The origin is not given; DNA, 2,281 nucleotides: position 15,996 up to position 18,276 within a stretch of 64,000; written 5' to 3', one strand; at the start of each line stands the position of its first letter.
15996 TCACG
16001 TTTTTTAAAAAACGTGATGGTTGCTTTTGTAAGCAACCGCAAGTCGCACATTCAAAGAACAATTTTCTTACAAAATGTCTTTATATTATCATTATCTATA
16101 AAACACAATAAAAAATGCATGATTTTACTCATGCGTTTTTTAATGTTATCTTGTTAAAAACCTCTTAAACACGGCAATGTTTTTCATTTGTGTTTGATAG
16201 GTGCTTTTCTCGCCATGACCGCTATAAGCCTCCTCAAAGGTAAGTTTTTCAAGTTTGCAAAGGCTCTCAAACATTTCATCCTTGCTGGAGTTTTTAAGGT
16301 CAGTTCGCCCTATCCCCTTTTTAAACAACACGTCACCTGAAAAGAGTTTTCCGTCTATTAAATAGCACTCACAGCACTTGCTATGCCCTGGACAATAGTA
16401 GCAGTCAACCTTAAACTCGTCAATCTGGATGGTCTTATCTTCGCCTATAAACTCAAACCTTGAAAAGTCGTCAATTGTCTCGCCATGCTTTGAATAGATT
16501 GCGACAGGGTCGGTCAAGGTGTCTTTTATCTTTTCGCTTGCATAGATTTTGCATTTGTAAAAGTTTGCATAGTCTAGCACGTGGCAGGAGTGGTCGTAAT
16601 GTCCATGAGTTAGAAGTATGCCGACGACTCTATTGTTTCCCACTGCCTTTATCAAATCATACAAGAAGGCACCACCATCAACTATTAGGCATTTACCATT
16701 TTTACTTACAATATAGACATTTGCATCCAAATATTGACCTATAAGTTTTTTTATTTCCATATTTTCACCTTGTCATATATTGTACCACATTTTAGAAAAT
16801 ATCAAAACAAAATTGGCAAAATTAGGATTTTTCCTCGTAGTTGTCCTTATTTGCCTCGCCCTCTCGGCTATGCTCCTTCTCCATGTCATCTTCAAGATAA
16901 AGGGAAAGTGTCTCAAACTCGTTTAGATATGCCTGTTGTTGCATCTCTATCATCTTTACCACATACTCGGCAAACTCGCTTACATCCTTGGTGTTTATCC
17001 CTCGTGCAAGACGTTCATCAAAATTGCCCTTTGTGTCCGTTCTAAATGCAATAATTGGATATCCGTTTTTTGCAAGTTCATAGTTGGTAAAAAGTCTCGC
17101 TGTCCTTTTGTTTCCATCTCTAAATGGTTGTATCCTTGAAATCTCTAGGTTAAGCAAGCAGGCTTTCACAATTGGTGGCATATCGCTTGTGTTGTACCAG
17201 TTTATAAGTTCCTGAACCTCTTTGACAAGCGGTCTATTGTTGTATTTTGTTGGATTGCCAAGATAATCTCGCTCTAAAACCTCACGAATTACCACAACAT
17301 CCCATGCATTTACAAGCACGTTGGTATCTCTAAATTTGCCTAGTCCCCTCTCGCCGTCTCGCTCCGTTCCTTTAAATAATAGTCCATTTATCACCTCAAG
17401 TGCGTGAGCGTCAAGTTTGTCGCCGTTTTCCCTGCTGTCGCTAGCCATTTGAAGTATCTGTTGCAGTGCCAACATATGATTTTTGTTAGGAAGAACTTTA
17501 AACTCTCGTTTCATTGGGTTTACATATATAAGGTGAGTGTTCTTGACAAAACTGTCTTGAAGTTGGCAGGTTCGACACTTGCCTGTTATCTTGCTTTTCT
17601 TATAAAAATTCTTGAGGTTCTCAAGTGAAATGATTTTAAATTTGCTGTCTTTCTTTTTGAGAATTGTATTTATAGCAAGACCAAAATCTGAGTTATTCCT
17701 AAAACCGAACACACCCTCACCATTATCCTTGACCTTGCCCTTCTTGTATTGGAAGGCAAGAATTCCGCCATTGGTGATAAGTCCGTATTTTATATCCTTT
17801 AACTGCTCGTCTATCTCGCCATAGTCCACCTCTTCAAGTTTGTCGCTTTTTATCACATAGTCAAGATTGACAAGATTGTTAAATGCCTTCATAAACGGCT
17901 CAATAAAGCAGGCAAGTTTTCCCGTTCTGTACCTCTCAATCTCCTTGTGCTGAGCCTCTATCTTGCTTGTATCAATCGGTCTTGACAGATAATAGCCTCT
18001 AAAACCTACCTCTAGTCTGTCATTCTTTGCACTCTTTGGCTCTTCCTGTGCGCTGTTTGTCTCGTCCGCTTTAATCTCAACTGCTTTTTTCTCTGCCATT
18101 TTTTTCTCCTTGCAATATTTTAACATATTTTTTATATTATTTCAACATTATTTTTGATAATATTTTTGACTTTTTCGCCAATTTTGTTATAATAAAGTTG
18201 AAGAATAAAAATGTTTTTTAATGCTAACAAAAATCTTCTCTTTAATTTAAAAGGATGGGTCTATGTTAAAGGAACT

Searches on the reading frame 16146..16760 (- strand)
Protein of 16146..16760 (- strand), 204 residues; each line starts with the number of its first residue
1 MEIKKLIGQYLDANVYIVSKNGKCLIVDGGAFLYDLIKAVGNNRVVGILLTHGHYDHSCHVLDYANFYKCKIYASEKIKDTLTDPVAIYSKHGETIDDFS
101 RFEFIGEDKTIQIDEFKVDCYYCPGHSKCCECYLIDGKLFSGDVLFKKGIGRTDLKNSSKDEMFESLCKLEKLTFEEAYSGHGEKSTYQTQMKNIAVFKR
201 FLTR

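Call 12: search_protein_families(library=pfam, proteins=[window:16146-16760:-])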
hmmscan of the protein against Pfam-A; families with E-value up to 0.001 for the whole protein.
window:16146-16760:- (204 aa): 2 families
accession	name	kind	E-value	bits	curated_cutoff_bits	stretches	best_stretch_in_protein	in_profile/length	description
PF00753.33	Lactamase_B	-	5.2e-18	66.1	22.7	1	13-182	6-196/196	Metallo-beta-lactamase superfamily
PF12706.13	Lactamase_B_2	-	1.6e-05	25.1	27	1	43-114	29-99/200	Beta-lactamase superfamily domain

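Call 14: find_encoding_contigs(protein=window:16146-16760:-, flank=5000, max_places=10)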
Protein window:16146-16760:- (204 aa): 5 contigs read that carry it; 3 places shown.
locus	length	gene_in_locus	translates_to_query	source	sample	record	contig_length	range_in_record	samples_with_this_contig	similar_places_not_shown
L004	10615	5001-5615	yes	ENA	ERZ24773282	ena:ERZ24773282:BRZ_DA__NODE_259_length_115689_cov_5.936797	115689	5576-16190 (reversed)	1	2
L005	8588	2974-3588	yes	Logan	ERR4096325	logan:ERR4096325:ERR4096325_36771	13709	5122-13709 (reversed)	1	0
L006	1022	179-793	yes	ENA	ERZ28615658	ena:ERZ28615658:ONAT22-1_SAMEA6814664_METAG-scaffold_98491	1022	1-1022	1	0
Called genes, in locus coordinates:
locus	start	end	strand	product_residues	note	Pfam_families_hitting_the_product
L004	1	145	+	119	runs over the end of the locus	PF01648:ACPS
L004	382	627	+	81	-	-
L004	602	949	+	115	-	PF02452:PemK_toxin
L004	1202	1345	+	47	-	-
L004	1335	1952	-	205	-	PF06941:NT5C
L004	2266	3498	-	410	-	-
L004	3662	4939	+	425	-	PF02661:Fic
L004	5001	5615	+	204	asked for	PF23023:Anti-Pycsar_Apyc1 (weak), PF00753:Lactamase_B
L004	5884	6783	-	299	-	PF01637:ATPase_2 (faint), PF07728:AAA_5 (faint), PF00004:AAA (faint), PF00308:Bac_DnaA, PF01695:IstB_IS21, PF00910:RNA_helicase (faint)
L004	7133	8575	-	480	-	PF07261:DnaB_2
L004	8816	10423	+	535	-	PF01433:Peptidase_M1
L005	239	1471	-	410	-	-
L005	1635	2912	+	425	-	PF02661:Fic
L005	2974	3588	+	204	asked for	PF23023:Anti-Pycsar_Apyc1 (weak), PF00753:Lactamase_B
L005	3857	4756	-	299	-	PF01637:ATPase_2 (faint), PF07728:AAA_5 (faint), PF00004:AAA (faint), PF00308:Bac_DnaA, PF01695:IstB_IS21, PF00910:RNA_helicase (faint)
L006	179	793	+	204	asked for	PF23023:Anti-Pycsar_Apyc1 (weak), PF00753:Lactamase_B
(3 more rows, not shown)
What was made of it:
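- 16146..16760 (-): Convergent MBL-fold hydrolase gene. Calls 12, 14.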

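Call 24: find_homologous_proteins(query=window:16146-16760:-, max_evalue=1e-40)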
Query window:16146-16760:- (204 aa): 97 proteins with E <= 1e-40 among 686 candidates.
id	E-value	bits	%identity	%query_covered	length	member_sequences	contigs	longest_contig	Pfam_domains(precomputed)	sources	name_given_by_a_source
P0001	1.7e-134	465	100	100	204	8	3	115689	PF23023.2,PF00753.34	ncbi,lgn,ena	-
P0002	2.5e-107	376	78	100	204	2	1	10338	PF23023.2,PF00753.34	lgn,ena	-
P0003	1.0e-103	364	76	100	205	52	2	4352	PF12706.14,PF23023.2,PF00753.34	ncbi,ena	-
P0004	5.8e-102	358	78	100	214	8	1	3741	PF12706.14,PF23023.2,PF00753.34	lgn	-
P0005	6.6e-95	335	72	100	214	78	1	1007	PF12706.14,PF23023.2,PF00753.34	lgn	-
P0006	7.2e-83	296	63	100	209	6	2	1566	PF00753.34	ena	-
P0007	3.3e-82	294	64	100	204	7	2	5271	PF12706.14,PF23023.2,PF00753.34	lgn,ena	-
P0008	1.5e-80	288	63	100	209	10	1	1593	PF23023.2,PF00753.34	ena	-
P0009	2.9e-80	287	63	100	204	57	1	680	PF23023.2,PF00753.34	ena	-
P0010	7.1e-80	286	64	100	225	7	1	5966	PF00753.34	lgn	-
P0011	1.7e-79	285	63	100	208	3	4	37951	PF23023.2,PF00753.34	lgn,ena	-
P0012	1.2e-78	282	59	100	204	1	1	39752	PF00753.34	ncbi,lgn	-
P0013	2.3e-78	281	63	100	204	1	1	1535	PF00753.34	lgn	-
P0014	4.2e-78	280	63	100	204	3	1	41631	PF23023.2,PF00753.34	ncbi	-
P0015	5.8e-78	280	61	100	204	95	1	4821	PF23023.2,PF00753.34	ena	-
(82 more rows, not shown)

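Call 25: list_cluster_members(proteins=[P0001])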
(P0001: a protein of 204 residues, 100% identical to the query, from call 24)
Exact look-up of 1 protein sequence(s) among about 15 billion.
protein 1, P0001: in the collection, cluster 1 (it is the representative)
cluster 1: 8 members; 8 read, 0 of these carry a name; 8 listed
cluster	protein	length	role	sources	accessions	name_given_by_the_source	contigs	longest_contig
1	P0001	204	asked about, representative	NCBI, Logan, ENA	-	-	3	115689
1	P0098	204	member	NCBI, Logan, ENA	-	-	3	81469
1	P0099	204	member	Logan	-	-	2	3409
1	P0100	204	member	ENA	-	-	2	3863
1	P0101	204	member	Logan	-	-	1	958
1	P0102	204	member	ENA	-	-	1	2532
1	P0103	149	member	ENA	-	-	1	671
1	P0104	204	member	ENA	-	-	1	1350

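Call 26: find_encoding_contigs(protein=P0002, flank=3000, max_places=4)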
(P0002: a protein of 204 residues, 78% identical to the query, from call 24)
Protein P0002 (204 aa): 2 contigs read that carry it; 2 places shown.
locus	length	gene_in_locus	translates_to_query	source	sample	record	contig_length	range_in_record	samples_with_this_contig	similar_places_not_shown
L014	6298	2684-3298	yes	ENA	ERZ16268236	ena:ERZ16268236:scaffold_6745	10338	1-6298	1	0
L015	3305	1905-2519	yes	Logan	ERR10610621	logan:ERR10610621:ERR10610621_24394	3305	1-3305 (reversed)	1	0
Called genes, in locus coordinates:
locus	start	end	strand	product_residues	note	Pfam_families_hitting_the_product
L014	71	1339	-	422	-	-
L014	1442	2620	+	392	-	PF02661:Fic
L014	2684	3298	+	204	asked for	PF00753:Lactamase_B, PF23023:Anti-Pycsar_Apyc1 (weak)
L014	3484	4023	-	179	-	-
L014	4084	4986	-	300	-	PF00004:AAA (faint), PF01695:IstB_IS21, PF00308:Bac_DnaA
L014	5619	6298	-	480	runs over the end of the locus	PF07261:DnaB_2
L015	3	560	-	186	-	?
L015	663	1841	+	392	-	PF02661:Fic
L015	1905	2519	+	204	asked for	PF00753:Lactamase_B, PF23023:Anti-Pycsar_Apyc1 (weak)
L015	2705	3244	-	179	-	-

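Call 27: find_encoding_contigs(protein=P0003, flank=3000, max_places=4)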
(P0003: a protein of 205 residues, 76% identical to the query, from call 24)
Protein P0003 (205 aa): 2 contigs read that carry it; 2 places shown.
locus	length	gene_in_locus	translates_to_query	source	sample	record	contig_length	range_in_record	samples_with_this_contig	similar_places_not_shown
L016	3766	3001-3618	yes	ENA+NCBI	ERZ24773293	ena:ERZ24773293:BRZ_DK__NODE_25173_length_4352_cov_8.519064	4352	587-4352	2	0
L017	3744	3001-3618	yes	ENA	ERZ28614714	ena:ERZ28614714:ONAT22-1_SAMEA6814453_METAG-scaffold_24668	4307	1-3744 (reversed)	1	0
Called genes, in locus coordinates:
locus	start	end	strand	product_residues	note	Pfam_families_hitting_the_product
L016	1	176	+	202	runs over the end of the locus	PF06941:NT5C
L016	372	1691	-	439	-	-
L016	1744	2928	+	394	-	PF02661:Fic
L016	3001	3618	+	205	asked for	PF00753:Lactamase_B, PF23023:Anti-Pycsar_Apyc1 (weak), PF12706:Lactamase_B_2 (weak)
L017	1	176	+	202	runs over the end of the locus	PF06941:NT5C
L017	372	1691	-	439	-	-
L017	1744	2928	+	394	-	PF02661:Fic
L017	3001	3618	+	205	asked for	PF00753:Lactamase_B, PF23023:Anti-Pycsar_Apyc1 (weak), PF12706:Lactamase_B_2 (weak)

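Call 28: find_encoding_contigs(protein=P0004, flank=3000, max_places=4)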
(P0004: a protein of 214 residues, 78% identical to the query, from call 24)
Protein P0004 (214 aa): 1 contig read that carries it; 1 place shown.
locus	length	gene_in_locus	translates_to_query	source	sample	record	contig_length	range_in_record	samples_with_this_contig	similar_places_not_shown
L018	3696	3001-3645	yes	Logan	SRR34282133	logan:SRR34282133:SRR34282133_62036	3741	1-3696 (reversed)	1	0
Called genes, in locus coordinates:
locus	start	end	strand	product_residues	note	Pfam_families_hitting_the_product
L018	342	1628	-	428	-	-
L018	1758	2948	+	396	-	PF02661:Fic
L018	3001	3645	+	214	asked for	PF00753:Lactamase_B, PF23023:Anti-Pycsar_Apyc1, PF12706:Lactamase_B_2 (weak)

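Call 29: find_encoding_contigs(protein=P0098, flank=2500, max_places=5)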
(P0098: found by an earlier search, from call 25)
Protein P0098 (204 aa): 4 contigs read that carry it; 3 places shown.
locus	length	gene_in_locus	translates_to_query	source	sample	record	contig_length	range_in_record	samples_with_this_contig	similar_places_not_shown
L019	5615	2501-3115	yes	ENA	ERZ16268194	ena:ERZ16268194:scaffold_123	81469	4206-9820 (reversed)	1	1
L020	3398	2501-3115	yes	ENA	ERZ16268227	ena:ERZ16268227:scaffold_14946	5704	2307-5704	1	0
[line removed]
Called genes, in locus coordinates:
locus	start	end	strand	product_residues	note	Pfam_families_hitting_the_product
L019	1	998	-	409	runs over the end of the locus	-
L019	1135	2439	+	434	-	PF02661:Fic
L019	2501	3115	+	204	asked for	PF23023:Anti-Pycsar_Apyc1 (weak), PF00753:Lactamase_B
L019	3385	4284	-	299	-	PF07728:AAA_5 (faint), PF00004:AAA (faint), PF00308:Bac_DnaA, PF01695:IstB_IS21, PF00910:RNA_helicase (faint)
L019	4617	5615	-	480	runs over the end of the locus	PF07261:DnaB_2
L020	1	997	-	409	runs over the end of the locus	-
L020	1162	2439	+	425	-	PF02661:Fic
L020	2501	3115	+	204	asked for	PF23023:Anti-Pycsar_Apyc1 (weak), PF00753:Lactamase_B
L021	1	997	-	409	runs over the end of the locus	-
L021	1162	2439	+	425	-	PF02661:Fic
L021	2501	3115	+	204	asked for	PF23023:Anti-Pycsar_Apyc1 (weak), PF00753:Lactamase_B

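Call 30: find_encoding_contigs(protein=P0100, flank=2500, max_places=5)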
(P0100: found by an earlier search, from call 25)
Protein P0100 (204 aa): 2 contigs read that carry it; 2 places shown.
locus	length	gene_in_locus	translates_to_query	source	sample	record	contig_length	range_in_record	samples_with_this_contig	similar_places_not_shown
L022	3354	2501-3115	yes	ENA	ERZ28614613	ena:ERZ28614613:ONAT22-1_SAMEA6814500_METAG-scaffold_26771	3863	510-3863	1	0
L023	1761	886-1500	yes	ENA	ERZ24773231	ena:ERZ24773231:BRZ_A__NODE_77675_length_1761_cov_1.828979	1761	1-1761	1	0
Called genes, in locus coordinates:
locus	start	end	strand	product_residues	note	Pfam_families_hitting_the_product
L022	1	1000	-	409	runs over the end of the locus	-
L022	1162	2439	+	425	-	PF02661:Fic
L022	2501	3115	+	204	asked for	PF23023:Anti-Pycsar_Apyc1 (weak), PF00753:Lactamase_B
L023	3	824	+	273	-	?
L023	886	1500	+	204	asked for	PF23023:Anti-Pycsar_Apyc1 (weak), PF00753:Lactamase_B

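Call 31: find_encoding_contigs(protein=P0099, flank=2500, max_places=5)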
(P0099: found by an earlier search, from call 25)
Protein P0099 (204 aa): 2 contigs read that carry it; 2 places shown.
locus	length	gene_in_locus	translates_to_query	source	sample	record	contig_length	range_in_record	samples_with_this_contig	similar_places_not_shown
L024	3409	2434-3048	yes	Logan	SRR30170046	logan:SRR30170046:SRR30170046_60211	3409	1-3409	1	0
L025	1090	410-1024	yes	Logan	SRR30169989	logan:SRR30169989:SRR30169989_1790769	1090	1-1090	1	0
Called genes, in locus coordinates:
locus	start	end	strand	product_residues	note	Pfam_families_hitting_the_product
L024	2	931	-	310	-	?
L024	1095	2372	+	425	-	PF02661:Fic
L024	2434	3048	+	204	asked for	PF23023:Anti-Pycsar_Apyc1 (weak), PF00753:Lactamase_B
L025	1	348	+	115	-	?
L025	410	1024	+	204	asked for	PF23023:Anti-Pycsar_Apyc1 (weak), PF00753:Lactamase_B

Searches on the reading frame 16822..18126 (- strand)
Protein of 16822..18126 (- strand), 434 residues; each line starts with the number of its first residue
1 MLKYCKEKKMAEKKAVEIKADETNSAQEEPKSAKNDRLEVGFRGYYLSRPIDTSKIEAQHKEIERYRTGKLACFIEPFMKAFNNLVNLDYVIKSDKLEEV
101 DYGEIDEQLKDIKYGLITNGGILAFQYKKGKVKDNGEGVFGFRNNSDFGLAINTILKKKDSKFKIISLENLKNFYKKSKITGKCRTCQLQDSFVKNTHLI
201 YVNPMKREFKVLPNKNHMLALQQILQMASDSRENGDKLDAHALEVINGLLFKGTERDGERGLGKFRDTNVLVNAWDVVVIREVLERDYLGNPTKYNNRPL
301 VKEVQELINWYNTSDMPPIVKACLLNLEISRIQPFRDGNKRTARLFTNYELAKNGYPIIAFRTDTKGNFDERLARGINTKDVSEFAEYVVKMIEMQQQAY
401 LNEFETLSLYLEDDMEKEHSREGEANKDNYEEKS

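Call 12: search_protein_families(library=pfam, proteins=[window:16822-18126:-])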
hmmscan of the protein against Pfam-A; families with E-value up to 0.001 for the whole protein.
window:16822-18126:- (434 aa): 1 family
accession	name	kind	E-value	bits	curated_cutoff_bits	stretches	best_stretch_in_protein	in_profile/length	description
PF02661.23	Fic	-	1.8e-13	51.5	24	1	238-350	2-92/93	Fic/DOC family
